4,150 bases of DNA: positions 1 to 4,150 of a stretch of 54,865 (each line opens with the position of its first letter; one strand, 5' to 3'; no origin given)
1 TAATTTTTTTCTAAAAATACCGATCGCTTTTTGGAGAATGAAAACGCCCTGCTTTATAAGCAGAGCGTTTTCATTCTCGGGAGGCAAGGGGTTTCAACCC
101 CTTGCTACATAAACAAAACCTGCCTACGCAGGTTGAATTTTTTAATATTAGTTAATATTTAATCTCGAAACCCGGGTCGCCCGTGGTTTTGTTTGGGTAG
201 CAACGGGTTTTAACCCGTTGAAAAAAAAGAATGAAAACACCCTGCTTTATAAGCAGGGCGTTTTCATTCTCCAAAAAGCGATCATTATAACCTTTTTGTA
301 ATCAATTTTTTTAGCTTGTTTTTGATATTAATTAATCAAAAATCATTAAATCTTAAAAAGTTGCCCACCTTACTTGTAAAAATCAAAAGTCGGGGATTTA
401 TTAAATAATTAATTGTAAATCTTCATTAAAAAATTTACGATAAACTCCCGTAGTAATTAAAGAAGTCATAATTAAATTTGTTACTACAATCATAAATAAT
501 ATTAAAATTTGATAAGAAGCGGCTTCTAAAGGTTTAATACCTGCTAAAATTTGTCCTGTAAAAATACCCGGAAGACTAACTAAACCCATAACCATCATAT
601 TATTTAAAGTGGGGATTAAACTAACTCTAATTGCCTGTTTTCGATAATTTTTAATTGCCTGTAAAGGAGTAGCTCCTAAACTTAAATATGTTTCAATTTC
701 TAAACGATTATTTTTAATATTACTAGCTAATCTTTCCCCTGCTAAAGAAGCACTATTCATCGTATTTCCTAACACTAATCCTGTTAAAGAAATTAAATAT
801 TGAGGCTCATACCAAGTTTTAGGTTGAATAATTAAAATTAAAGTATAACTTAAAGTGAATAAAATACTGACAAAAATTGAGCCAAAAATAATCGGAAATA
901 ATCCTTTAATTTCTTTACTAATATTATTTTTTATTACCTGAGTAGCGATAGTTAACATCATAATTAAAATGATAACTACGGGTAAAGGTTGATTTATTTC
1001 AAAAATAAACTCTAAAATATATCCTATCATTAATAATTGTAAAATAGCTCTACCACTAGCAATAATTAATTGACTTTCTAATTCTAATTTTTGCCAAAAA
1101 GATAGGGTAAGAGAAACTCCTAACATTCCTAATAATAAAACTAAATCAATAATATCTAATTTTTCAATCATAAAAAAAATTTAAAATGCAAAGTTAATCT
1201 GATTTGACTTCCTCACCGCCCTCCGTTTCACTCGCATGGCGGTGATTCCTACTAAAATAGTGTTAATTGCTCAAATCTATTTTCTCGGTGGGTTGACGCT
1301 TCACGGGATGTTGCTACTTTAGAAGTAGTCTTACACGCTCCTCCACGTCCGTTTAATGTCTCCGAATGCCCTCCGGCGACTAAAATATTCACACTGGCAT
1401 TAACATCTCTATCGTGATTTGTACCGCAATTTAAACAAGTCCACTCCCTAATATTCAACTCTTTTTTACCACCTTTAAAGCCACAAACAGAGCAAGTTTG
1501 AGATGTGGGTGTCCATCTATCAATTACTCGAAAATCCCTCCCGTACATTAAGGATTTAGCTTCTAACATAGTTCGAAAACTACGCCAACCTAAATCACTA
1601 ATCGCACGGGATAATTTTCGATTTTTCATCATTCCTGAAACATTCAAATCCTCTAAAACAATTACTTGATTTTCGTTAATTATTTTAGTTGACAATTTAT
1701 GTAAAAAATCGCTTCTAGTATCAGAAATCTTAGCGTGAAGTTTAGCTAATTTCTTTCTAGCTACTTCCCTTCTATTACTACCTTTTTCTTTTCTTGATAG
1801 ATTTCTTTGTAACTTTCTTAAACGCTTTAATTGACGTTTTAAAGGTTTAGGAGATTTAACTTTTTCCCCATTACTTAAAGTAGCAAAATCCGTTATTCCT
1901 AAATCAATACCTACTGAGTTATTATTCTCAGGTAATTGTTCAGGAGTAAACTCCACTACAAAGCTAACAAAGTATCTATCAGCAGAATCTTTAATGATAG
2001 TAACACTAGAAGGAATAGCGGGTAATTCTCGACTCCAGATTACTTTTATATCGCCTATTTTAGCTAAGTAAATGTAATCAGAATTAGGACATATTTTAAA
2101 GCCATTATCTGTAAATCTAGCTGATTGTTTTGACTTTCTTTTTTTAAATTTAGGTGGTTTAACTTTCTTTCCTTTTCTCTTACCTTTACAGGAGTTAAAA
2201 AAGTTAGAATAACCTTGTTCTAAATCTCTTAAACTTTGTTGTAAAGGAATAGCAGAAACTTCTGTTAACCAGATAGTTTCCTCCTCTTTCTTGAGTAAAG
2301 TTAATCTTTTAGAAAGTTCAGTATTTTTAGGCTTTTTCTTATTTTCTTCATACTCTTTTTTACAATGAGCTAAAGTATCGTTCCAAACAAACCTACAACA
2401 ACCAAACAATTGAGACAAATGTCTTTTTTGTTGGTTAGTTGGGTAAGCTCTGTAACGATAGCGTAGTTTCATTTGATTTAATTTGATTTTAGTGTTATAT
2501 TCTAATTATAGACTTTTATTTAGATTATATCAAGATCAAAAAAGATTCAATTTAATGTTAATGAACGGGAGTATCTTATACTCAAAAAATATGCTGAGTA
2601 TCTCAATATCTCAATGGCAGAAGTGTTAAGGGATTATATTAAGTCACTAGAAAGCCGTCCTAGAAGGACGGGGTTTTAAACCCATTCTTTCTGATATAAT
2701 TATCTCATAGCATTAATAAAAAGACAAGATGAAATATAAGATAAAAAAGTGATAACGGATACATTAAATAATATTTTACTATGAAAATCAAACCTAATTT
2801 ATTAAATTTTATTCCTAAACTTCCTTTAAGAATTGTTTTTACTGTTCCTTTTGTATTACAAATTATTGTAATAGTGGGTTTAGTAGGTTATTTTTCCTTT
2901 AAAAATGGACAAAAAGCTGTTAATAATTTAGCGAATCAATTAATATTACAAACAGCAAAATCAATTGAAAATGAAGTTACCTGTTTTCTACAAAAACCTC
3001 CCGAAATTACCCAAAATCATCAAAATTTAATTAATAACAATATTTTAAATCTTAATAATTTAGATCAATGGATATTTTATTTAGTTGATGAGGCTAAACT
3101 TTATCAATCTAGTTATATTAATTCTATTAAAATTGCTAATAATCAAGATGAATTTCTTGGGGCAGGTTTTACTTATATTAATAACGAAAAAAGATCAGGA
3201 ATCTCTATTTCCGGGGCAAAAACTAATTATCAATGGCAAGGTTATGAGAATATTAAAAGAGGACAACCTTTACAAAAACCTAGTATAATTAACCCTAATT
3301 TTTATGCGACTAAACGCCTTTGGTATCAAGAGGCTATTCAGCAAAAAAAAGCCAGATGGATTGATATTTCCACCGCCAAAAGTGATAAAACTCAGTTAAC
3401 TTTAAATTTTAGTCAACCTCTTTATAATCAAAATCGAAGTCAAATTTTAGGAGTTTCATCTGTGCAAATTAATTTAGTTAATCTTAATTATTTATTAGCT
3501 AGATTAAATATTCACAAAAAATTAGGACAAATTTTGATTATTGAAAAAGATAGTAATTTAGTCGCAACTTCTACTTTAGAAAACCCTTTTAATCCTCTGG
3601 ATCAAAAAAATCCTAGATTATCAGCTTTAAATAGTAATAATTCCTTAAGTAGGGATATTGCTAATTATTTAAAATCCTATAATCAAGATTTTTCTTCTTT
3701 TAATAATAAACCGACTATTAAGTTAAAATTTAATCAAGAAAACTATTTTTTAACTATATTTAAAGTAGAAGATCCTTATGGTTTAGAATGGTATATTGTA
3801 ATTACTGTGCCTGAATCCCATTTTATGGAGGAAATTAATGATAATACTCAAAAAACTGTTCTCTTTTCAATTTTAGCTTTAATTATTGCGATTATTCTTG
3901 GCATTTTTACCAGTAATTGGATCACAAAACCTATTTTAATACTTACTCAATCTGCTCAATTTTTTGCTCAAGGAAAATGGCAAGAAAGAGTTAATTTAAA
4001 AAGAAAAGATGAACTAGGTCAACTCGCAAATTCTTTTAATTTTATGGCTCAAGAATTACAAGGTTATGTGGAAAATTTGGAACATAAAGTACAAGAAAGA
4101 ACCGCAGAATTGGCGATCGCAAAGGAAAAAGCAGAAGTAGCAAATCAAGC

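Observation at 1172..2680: Solo TnpB element with intact RuvC triad and a candidate guide-RNA hairpin, inserted beside a fetB-like permease and a truncated RHH gene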

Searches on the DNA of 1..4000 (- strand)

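Call 4: search_rna_families(source=window, start=1, end=4000, threshold=evalue, max_evalue=1, show_alignments=3)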
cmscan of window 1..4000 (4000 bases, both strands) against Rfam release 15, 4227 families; matches with E-value up to 1: 10.
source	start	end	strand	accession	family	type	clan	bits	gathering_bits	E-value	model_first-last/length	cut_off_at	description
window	227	346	-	RF00515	PyrR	Cis-reg;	-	31.4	54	0.14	1-115/115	no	PyrR binding site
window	220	274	-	RF04343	Plastid-psbA-2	Cis-reg;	CL00153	29.9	55.8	0.0072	1-60/60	no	Plastid-psbA-2 3UTR RNA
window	17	91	+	RF00950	mir-927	Gene; miRNA;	-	28.4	60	0.042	1-86/86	no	mir-927 microRNA precursor family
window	185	266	+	RF01472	rli40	Gene; sRNA;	-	28.3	100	0.00028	1-263/263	no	Listeria sRNA rli40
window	169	276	+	RF00265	SNORA69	Gene; snRNA; snoRNA; HACA-box;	-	27.9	47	0.06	1-132/132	no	Small nucleolar RNA SNORA69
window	140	269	+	RF02449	ncr1015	Gene; sRNA;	-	27.9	60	0.5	1-121/121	no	Bacillus sRNA ncr1015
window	133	270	+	RF04182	GibS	Gene; sRNA;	-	27.1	115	0.82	1-142/142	no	GibS sRNA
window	234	299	-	RF02607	AbsR25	Gene; sRNA;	-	26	47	0.17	1-164/164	no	Acinetobacter sRNA 25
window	34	78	-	RF00950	mir-927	Gene; miRNA;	-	22.8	60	0.99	18-73/86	no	mir-927 microRNA precursor family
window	1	73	+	RF01472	rli40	Gene; sRNA;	-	21.4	100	0.026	1-263/263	no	Listeria sRNA rli40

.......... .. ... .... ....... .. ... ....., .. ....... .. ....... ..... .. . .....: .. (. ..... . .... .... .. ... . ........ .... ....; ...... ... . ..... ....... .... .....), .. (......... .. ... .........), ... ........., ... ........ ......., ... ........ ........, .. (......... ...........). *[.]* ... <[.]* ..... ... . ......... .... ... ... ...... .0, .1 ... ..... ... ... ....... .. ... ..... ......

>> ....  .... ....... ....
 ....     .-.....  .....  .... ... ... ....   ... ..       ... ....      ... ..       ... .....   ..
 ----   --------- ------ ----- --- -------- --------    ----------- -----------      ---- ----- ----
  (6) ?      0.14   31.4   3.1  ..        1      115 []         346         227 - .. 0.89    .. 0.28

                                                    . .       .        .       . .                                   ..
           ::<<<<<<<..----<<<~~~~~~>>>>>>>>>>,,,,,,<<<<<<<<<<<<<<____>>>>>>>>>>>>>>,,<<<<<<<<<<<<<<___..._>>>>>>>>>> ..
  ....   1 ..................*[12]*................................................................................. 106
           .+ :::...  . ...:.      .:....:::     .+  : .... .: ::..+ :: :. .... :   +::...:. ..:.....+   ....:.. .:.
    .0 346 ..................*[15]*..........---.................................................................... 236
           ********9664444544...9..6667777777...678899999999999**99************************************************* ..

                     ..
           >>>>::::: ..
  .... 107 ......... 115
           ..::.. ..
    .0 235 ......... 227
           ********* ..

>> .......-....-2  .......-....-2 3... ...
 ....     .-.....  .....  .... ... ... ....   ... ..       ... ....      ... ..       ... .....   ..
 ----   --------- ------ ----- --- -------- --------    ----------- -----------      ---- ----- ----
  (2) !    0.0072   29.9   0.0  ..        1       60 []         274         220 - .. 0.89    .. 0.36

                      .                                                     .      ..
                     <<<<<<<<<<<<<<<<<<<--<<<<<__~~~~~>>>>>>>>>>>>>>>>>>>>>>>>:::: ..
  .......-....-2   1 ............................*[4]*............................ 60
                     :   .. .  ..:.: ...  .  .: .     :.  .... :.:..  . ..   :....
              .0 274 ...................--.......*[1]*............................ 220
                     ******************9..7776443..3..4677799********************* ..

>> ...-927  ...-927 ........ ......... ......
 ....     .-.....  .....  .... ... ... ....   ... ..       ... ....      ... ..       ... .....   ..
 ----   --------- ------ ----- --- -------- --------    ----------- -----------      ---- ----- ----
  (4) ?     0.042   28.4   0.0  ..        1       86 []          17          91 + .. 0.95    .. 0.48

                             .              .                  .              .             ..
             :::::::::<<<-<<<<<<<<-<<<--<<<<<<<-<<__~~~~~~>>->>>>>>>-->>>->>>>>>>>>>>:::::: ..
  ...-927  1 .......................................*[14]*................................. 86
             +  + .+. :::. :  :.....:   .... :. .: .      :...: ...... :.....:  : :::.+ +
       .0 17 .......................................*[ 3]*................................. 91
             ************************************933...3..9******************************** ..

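Call 87: build_rna_model(alignment_id=A4)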
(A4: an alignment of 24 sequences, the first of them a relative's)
Model R1 built from alignment A4 (24 sequences, 197 columns); structure: RNAalifold consensus.
model positions 131; base pairs 7; branch points 0; effective number of sequences 3.26; information 0.59 bits per position. Calibrated on 0.2 Mb of random sequence (short: E-values are rough).
structure used (alignment columns):
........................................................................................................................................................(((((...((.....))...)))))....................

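Call 88: search_with_rna_model(model_id=R1, source=window, max_evalue=1, show_alignments=1)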
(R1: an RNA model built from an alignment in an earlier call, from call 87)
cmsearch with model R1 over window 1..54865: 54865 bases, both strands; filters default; matches with E-value up to 1: 1.
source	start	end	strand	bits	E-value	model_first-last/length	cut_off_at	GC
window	1204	1342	-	94.3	3.1e-24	1-131/131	no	0.46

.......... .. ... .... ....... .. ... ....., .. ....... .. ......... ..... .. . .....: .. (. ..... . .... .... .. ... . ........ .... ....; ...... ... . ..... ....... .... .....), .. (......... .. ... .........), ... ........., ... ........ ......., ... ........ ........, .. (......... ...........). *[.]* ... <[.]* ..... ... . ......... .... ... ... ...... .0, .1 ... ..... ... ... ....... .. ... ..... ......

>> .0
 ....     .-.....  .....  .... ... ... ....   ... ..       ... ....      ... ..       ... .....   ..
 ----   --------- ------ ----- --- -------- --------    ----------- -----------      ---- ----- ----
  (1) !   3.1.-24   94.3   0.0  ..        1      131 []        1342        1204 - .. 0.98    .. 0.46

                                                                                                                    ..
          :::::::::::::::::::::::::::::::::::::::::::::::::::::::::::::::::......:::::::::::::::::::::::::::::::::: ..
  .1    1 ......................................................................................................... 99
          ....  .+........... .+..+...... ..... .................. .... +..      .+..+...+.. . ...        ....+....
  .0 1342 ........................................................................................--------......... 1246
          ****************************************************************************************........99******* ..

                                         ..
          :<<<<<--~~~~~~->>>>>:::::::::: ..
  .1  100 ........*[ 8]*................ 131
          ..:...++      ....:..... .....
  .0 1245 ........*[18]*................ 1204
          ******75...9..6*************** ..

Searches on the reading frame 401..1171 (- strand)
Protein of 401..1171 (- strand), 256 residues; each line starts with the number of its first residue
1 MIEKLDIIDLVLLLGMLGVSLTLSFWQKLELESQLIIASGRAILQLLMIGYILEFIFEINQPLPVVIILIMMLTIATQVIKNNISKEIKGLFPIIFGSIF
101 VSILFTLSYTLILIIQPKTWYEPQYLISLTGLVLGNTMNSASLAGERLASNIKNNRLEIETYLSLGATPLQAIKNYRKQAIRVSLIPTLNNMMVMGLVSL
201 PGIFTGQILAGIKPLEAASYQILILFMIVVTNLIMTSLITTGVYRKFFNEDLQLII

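Call 6: search_protein_families(library=pfam, proteins=[window:401-1171:-], max_evalue=0.1)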
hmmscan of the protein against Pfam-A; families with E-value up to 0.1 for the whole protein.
window:401-1171:- (256 aa): 3 families
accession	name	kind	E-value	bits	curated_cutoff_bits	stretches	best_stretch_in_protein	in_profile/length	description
PF03649.18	UPF0014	-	3.5e-86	288.9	22.6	1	8-248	2-242/242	Uncharacterised protein family (UPF0014)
PF03390.20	2HCT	-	0.00015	21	26.2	1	31-142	243-354/415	2-hydroxycarboxylate transporter family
PF06653.16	Claudin_3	-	0.032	14.7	28.7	1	66-113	68-116/163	Tight junction protein, Claudin-like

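Call 31: find_encoding_contigs(protein=window:401-1171:-, flank=4000, max_places=6)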
Protein window:401-1171:- (256 aa): 3 contigs read that carry it; 3 places shown.
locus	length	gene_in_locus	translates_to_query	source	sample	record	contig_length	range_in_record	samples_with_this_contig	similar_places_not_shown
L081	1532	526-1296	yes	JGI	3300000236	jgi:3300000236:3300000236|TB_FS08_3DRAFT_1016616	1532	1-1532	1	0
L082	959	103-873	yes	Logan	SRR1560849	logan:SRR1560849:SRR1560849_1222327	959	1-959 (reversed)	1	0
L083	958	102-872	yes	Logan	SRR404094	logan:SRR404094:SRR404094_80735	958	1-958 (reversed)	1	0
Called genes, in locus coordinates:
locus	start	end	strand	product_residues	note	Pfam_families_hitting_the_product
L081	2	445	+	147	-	PF07282:Cas12f1-like_TNB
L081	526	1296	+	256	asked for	PF03649:UPF0014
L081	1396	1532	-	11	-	?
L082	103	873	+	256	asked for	PF03649:UPF0014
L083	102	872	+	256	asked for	PF03649:UPF0014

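Call 47: find_homologous_proteins(query=window:401-1171:-, max_evalue=1e-40)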
Query window:401-1171:- (256 aa): 881 proteins with E <= 1e-40 among 5316 candidates; the best 120 are listed.
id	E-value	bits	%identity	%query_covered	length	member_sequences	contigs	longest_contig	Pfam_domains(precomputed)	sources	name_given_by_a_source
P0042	4.6e-149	513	100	100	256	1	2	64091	PF03649.19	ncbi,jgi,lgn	-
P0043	4.7e-146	503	98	100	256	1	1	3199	PF03649.19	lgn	-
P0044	1.2e-134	465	90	98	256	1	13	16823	PF03649.19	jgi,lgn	-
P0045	1.8e-134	465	89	98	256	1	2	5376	PF03649.19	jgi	-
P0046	3.2e-134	464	90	98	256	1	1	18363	PF03649.19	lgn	-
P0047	1.2e-133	462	89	95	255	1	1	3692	PF03649.19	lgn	-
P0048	1.6e-126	439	85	98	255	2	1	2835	PF03649.19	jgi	jgi:putative ABC transport system permease protein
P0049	1.5e-121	422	79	93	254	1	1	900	PF03649.19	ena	-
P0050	1.3e-102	361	69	94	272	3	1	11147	PF03649.19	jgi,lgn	jgi:putative ABC transport system permease protein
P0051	1.5e-100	354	69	98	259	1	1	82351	PF03649.19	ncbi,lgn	-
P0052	4.9e-100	352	66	99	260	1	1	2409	PF03649.19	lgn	-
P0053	7.8e-99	348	66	94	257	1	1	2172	PF03649.19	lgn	-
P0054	5.4e-98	345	64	99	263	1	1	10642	PF03649.19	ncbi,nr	ncbi:MAG: iron export ABC transporter permease subunit FetB [Moorea sp. SIO2B7]|nr:iron export ABC t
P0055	9.4e-98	345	66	95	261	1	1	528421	PF03649.19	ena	-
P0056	2.9e-97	343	65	98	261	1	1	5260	PF03649.19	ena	-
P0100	1.0e-92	328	62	98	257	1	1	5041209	PF03649.19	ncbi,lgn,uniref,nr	ncbi:hypothetical protein Sta7437_4226 [Stanieria cyanosphaera PCC 7437]|uniref:Iron export ABC tran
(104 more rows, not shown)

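Call 48: find_encoding_contigs(protein=P0046, flank=5000, max_places=3)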
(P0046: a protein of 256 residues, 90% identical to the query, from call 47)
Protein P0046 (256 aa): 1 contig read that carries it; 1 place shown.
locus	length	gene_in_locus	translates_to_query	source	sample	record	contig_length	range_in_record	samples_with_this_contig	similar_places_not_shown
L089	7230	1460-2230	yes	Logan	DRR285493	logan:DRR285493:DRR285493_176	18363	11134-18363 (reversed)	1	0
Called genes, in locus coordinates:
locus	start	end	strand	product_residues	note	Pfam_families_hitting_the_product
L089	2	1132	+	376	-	?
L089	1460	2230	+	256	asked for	PF03649:UPF0014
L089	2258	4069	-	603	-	PF02321:OEP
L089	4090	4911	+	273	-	PF07264:EI24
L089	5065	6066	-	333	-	PF00485:PRK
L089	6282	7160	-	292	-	PF01476:LysM (weak), PF01551:Peptidase_M23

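Call 49: find_encoding_contigs(protein=P0044, flank=5000, max_places=4)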
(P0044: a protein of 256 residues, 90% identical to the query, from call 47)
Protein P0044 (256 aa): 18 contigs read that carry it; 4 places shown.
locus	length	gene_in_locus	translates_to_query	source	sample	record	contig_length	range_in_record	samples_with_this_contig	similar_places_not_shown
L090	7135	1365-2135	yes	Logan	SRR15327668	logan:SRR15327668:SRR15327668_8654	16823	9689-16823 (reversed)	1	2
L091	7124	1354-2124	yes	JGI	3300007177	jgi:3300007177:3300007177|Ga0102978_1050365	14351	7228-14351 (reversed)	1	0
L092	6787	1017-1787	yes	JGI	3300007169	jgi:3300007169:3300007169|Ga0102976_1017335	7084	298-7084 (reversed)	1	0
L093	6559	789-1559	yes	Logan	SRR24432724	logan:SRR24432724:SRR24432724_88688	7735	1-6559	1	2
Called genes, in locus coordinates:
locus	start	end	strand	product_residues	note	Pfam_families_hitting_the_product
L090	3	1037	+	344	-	?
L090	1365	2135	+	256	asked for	PF03649:UPF0014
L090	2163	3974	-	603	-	PF02321:OEP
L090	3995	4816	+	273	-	PF07264:EI24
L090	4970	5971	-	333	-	PF00485:PRK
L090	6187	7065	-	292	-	PF01476:LysM (weak), PF01551:Peptidase_M23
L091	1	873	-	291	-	?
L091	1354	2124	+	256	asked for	PF03649:UPF0014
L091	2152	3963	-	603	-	PF02321:OEP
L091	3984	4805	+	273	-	PF07264:EI24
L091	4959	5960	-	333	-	PF00485:PRK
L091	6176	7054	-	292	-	PF01476:LysM (weak), PF01551:Peptidase_M23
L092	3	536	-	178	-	?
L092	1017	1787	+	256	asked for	PF03649:UPF0014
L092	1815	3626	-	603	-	PF02321:OEP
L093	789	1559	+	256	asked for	PF03649:UPF0014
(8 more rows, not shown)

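Call 50: find_encoding_contigs(protein=P0100, flank=4000, max_places=2)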
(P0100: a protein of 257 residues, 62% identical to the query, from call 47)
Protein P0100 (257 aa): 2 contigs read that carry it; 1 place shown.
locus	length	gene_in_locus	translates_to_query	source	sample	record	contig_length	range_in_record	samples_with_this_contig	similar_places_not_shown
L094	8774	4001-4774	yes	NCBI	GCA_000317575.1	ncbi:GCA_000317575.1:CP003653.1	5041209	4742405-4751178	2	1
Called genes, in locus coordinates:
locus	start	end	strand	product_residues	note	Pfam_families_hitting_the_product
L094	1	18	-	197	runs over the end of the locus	PF00657:Lipase_GDSL, PF13472:Lipase_GDSL_2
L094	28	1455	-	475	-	PF00875:DNA_photolyase, PF03441:FAD_binding_7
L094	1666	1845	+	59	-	-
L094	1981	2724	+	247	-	PF04481:DUF561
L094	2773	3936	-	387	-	PF00155:Aminotran_1_2 (weak), PF00266:Aminotran_5 (weak), PF01041:DegT_DnrJ_EryC1, PF01053:Cys_Met_Meta_PP (weak)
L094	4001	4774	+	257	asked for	PF03649:UPF0014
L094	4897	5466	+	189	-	PF05685:Uma2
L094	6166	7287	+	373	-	PF22020:RlmL_1st, PF02926:THUMP, PF01170:UPF0020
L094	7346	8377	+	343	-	-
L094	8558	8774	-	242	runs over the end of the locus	-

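Call 72: search_protein_families(library=pfam, proteins=[L089:2-1132:+, L091:1-873:-], max_evalue=0.1)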
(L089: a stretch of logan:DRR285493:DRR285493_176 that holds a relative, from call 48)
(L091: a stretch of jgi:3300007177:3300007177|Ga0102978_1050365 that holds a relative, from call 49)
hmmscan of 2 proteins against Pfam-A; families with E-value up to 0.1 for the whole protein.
L089:2-1132:+ (376 aa): 1 family
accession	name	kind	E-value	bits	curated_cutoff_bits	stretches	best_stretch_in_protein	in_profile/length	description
PF02932.22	Neur_chan_memb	-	0.00022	22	28.1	1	65-160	139-229/233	Neurotransmitter-gated ion-channel transmembrane region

L091:1-873:- (291 aa): 1 family
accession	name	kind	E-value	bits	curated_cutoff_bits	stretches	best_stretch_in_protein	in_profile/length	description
PF00171.27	Aldedh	-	1.4e-27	96.9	23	1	17-277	31-292/461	Aldehyde dehydrogenase family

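Call 84: search_protein_families(library=ncbifam, proteins=[window:401-1171:-], max_evalue=0.01)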
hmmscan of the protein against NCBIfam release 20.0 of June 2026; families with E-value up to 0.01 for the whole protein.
window:401-1171:- (256 aa): 1 family
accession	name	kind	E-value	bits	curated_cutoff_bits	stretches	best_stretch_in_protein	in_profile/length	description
TIGR00245.2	TIGR00245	equivalog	1.2e-43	149.5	410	1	10-254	11-251/251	iron efflux ABC transporter permease subunit FetB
